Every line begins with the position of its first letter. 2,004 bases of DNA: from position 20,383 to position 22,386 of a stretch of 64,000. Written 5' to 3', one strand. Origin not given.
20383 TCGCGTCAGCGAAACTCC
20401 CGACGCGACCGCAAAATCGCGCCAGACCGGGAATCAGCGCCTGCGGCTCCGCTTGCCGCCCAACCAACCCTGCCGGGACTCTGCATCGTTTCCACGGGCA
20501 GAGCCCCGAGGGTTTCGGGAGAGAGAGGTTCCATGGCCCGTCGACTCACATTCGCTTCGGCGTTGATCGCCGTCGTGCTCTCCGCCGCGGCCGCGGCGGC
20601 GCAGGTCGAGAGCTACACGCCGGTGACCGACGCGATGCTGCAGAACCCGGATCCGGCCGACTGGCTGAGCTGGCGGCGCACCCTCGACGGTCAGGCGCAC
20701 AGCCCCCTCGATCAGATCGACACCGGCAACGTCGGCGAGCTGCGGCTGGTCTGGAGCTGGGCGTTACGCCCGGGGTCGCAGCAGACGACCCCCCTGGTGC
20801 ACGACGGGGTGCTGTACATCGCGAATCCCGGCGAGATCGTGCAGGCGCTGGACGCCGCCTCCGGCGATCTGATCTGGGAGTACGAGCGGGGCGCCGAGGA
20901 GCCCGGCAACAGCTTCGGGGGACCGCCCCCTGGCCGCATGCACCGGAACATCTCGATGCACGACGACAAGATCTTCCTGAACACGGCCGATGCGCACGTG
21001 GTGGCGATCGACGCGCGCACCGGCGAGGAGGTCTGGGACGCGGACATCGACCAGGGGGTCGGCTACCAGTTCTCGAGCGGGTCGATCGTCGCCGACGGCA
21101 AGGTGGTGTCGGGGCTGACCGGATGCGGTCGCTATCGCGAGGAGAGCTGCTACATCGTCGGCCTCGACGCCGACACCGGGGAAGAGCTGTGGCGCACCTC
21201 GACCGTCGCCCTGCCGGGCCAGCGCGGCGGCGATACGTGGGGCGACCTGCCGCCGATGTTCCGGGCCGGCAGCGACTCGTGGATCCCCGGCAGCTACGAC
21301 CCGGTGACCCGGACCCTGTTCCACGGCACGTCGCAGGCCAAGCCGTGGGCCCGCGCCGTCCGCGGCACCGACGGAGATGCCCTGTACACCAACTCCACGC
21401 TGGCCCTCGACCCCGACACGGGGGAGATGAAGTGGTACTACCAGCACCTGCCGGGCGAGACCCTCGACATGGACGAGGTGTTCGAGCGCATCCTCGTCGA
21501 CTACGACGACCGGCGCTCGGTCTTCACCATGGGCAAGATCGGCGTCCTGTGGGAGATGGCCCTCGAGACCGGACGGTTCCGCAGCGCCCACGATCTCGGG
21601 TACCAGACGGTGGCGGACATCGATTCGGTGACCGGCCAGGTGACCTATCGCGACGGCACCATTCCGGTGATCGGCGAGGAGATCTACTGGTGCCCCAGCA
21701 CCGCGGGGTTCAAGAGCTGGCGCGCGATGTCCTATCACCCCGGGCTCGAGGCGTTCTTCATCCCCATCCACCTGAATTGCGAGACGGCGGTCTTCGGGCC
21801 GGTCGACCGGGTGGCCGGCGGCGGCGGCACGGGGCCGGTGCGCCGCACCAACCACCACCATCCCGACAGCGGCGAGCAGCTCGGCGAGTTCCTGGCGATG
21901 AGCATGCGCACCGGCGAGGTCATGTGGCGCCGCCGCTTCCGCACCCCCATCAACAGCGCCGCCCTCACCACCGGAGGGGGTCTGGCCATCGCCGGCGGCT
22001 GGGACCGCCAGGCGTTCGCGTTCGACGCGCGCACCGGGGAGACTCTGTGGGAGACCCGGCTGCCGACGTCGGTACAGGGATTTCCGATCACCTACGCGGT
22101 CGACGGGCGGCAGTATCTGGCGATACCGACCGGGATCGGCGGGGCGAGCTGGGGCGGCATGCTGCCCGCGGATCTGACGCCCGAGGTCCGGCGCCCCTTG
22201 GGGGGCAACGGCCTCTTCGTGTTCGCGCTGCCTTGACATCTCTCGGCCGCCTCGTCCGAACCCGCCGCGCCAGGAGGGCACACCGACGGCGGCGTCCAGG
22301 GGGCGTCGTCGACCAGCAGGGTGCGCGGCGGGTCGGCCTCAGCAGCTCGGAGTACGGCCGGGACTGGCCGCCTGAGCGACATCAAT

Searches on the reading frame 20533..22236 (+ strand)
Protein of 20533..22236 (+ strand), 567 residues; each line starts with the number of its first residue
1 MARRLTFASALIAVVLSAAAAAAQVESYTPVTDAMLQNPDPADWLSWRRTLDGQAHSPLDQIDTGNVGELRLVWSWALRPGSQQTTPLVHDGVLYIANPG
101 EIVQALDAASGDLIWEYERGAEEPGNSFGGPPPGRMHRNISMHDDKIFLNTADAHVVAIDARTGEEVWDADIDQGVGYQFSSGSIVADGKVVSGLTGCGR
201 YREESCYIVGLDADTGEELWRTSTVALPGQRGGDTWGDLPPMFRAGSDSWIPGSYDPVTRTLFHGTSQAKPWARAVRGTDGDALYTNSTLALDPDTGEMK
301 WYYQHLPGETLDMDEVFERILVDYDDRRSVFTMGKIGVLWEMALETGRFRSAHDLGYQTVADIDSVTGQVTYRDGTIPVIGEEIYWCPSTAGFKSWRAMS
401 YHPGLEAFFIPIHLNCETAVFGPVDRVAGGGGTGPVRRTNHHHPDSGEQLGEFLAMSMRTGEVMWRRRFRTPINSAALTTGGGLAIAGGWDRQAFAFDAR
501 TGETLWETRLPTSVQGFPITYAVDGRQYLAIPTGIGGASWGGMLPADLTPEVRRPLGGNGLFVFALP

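Call 42: search_protein_families(library=pfam, proteins=[window:20533-22236:+], max_evalue=0.001)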
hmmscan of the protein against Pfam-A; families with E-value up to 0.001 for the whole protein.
window:20533-22236:+ (567 aa): 4 families
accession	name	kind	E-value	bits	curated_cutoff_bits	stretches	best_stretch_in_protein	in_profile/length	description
PF01011.28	PQQ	-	5.3e-53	181.1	26.7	2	44-340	1-325/595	Glucose/ethanol/alcohol dehydrogenase, beta-propeller domain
PF13360.13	PQQ_2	-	4.6e-26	92.3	27.6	2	72-221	55-194/233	Outer membrane protein assembly factor BamB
PF13570.13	Beta-prop_ACSF4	-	1.6e-13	51.2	133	2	450-523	28-102/329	Beta-alanine-activating enzyme, beta-propeller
PF25293.1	Beta-prop_EMC1_N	-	7.1e-07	29.6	34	0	89-219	73-190/219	EMC1 N-terminal beta-propeller domain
